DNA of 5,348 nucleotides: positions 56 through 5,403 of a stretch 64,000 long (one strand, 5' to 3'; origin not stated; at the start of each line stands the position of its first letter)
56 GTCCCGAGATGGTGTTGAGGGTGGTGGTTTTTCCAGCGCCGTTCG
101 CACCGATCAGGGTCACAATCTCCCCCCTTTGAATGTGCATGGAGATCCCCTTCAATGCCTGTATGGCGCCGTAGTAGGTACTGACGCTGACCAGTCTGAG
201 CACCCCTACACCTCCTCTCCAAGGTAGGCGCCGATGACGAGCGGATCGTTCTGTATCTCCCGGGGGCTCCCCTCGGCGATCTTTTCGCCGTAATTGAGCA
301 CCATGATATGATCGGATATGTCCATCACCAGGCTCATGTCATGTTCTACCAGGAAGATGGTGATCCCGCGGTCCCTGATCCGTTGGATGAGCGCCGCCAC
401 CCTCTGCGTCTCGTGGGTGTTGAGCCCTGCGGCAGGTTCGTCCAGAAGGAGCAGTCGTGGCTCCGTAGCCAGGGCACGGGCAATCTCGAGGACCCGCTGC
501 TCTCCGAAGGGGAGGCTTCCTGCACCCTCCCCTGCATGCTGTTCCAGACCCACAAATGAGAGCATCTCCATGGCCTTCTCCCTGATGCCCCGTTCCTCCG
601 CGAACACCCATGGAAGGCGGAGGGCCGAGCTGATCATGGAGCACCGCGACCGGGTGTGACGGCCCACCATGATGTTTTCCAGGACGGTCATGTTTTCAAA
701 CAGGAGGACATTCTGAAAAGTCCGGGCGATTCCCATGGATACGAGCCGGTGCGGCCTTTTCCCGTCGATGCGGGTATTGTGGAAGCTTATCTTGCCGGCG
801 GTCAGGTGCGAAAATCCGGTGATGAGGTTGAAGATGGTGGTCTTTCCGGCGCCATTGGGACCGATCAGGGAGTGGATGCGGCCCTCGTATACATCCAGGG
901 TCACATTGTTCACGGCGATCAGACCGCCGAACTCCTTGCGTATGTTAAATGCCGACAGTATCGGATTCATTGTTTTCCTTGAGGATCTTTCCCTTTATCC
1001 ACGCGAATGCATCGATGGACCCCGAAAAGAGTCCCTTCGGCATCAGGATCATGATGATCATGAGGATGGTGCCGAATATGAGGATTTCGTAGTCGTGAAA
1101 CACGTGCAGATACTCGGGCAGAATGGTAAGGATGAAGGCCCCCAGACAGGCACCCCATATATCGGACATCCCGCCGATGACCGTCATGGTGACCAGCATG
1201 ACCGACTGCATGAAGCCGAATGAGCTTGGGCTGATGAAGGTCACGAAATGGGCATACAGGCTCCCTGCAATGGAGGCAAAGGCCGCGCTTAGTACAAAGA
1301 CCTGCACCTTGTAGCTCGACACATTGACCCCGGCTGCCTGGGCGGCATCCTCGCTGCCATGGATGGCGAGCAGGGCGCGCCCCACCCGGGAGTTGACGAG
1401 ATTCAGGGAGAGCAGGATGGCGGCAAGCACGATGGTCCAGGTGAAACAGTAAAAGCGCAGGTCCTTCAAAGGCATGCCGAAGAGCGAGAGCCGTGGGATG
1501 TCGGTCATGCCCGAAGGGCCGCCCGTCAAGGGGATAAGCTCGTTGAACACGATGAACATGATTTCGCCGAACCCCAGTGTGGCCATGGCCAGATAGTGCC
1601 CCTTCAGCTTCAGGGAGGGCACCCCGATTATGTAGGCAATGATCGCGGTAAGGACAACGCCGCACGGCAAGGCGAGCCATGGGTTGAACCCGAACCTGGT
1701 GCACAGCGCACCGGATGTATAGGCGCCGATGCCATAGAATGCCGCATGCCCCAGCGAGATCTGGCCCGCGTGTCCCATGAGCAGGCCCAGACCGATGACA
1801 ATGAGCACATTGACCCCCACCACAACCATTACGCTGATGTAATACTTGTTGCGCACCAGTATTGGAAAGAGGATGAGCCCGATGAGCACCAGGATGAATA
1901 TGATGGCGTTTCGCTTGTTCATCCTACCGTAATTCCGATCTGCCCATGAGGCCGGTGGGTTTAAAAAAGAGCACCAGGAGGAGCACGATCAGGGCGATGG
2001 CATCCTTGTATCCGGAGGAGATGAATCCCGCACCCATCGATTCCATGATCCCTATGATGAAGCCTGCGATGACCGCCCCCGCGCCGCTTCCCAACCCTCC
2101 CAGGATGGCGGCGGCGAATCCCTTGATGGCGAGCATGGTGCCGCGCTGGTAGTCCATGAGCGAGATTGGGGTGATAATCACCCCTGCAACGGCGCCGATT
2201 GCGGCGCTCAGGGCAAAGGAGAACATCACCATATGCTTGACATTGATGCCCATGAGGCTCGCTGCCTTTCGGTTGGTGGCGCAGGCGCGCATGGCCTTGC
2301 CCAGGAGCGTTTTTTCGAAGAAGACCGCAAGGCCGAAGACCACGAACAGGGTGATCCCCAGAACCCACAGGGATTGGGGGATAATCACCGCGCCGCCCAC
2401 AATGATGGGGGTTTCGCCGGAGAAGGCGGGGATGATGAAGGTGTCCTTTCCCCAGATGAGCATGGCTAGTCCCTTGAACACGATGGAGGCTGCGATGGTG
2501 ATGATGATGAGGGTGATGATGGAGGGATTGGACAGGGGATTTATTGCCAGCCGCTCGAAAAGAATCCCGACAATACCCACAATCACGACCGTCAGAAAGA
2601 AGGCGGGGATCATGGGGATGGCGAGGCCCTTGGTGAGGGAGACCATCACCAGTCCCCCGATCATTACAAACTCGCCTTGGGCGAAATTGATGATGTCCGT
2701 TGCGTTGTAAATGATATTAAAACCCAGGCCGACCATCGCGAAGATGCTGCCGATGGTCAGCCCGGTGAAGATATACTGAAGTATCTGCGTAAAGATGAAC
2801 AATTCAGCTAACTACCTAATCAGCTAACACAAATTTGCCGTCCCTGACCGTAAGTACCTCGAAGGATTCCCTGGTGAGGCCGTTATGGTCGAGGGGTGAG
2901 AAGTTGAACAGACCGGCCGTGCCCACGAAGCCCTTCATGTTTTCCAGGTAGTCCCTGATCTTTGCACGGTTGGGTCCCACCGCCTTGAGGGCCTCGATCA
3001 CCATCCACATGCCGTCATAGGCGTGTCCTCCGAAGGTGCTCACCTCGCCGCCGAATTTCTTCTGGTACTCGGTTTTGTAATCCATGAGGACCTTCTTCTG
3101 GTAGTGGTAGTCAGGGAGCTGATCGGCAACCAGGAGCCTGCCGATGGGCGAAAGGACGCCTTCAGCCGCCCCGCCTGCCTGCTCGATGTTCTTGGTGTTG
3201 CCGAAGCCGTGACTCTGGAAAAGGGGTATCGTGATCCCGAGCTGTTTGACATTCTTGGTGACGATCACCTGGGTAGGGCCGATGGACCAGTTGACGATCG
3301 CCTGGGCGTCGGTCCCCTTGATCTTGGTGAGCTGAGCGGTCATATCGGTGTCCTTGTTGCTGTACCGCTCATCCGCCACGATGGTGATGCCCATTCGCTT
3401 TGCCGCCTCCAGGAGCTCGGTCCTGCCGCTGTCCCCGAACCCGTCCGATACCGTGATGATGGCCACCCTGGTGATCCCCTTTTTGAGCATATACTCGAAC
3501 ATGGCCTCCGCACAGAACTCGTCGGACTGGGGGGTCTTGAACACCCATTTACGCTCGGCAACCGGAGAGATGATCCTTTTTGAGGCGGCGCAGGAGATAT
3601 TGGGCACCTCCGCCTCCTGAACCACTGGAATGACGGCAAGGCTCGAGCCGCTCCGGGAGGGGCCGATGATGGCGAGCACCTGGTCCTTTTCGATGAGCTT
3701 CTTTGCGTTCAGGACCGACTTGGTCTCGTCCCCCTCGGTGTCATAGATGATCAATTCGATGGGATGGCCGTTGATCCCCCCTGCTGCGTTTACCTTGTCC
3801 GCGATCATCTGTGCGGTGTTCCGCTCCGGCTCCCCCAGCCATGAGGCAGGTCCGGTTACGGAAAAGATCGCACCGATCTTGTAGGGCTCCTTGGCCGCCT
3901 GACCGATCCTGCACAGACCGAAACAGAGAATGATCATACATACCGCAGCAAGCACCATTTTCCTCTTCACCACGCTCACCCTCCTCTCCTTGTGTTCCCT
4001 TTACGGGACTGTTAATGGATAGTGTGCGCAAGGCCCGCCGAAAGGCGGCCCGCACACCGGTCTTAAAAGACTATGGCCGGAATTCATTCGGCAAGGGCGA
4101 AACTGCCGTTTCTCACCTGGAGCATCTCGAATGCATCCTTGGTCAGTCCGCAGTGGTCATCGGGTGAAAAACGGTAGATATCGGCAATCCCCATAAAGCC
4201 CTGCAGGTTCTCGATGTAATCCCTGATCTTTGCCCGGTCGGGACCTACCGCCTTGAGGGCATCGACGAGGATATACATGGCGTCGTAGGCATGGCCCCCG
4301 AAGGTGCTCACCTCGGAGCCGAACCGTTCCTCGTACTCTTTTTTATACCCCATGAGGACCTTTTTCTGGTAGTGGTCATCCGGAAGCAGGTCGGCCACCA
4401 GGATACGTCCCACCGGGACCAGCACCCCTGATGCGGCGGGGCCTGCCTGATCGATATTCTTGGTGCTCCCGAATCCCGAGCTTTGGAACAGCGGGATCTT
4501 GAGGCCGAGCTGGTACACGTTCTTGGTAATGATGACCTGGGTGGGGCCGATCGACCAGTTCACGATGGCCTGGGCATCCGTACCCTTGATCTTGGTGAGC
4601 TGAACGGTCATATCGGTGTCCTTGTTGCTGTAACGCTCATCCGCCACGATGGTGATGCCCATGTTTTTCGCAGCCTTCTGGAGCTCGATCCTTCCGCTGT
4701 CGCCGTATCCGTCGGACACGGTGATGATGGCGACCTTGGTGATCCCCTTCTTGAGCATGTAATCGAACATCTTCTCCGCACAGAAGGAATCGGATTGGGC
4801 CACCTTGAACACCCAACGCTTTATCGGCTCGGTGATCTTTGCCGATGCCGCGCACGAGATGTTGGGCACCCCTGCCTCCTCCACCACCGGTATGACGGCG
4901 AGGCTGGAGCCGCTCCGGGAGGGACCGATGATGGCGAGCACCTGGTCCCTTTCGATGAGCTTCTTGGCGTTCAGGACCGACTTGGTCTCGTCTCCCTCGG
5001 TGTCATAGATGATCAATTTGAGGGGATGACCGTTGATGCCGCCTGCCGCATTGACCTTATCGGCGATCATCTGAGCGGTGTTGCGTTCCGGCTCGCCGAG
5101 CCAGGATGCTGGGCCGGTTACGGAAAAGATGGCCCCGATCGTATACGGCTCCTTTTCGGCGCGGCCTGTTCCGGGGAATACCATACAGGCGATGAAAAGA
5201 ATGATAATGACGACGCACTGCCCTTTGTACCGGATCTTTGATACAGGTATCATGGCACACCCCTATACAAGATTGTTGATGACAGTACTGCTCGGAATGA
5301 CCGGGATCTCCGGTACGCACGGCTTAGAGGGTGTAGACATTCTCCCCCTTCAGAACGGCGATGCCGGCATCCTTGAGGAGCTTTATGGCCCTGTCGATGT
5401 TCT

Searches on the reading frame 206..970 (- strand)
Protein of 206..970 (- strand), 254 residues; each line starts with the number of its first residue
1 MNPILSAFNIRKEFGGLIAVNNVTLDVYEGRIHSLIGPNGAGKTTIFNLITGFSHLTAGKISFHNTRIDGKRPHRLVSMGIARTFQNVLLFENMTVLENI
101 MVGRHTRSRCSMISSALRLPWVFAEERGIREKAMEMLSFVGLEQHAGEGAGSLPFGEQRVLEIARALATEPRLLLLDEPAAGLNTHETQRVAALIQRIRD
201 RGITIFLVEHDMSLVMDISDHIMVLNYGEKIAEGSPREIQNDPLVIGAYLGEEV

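Call 9: search_protein_families(library=pfam, proteins=[window:206-970:-], max_evalue=0.001)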
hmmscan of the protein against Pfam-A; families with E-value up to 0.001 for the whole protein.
window:206-970:- (254 aa): 4 families
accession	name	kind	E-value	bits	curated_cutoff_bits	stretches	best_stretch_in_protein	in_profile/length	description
PF00005.33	ABC_tran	-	2.6e-29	103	25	1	20-180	1-136/137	ABC transporter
PF12399.14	BCA_ABC_TP_C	-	2.9e-11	43.1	25.5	1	229-253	1-25/27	Branched-chain amino acid ATP-binding cassette transporter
PF13304.12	AAA_21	-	8.3e-09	36.4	27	0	32-52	1-21/304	AAA domain, putative AbiEii toxin, Type IV TA system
PF02463.25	SMC_N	-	0.0002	21.3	40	0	29-218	23-205/220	RecF/RecN/SMC N terminal domain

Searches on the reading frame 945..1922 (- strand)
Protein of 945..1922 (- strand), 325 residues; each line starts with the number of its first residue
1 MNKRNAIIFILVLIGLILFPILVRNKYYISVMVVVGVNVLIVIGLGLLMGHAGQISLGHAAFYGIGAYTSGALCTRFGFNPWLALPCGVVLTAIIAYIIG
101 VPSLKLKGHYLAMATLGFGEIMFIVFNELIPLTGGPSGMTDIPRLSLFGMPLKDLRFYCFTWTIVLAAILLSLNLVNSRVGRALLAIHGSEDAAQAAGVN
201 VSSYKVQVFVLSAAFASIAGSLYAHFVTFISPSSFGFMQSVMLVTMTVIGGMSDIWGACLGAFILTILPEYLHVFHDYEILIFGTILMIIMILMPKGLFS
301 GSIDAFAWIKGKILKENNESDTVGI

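Call 9: search_protein_families(library=pfam, proteins=[window:945-1922:-], max_evalue=0.001)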
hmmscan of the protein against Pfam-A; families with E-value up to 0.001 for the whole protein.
window:945-1922:- (325 aa): 1 family
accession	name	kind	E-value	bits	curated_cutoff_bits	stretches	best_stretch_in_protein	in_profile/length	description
PF02653.21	BPD_transp_2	-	4.7e-43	147.7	26.8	1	29-291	3-269/269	Branched-chain amino acid transport system / permease component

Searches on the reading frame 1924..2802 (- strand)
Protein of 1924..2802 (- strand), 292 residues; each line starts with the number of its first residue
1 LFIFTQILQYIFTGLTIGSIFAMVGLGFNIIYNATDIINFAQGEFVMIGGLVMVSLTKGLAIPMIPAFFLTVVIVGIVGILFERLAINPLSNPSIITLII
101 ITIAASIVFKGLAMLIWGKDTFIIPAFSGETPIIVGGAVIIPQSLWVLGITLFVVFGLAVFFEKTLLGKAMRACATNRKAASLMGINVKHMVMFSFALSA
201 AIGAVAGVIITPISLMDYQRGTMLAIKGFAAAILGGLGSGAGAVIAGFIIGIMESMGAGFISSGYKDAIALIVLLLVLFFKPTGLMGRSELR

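Call 9: search_protein_families(library=pfam, proteins=[window:1924-2802:-], max_evalue=0.001)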
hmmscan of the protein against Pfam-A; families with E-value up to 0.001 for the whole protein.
window:1924-2802:- (292 aa): 1 family
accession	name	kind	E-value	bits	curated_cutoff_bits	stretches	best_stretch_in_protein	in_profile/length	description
PF02653.21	BPD_transp_2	-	8.2e-36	123.9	26.8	1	11-278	2-269/269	Branched-chain amino acid transport system / permease component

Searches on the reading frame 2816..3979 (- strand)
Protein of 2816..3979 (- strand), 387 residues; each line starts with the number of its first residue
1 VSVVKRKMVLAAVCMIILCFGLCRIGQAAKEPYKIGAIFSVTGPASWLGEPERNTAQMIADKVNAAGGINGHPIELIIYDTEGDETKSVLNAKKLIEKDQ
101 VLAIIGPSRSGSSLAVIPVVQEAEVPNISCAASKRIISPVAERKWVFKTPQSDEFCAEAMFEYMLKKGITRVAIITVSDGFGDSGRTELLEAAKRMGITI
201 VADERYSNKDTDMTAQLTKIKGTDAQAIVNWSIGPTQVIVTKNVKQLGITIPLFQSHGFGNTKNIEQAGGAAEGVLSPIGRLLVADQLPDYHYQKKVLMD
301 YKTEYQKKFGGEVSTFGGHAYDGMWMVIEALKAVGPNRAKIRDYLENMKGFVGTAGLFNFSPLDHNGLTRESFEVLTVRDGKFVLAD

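Call 9: search_protein_families(library=pfam, proteins=[window:2816-3979:-], max_evalue=0.001)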
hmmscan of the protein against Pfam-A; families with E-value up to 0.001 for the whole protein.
window:2816-3979:- (387 aa): 3 families
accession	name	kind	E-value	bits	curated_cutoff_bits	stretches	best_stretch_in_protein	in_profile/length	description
PF13458.12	Peripla_BP_6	-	1.6e-59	202.7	31.7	1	32-366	1-328/343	Periplasmic binding protein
PF01094.35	ANF_receptor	-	5.8e-26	91.8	25.4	1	56-374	6-346/353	Receptor family ligand binding region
PF13433.12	Peripla_BP_5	-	7e-19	68.6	27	1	34-123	2-91/363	Periplasmic binding protein domain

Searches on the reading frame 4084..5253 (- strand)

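Call 9: search_protein_families(library=pfam, proteins=[window:4084-5253:-], max_evalue=0.001)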
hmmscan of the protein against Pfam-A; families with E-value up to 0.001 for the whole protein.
window:4084-5253:- (389 aa): 3 families
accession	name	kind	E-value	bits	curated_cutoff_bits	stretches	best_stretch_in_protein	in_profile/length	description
PF13458.12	Peripla_BP_6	-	6.9e-58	197.4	31.7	1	36-368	1-328/343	Periplasmic binding protein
PF01094.35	ANF_receptor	-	3.1e-25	89.4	25.4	1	60-340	6-297/353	Receptor family ligand binding region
PF13433.12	Peripla_BP_5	-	6.8e-18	65.3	27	1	38-251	2-213/363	Periplasmic binding protein domain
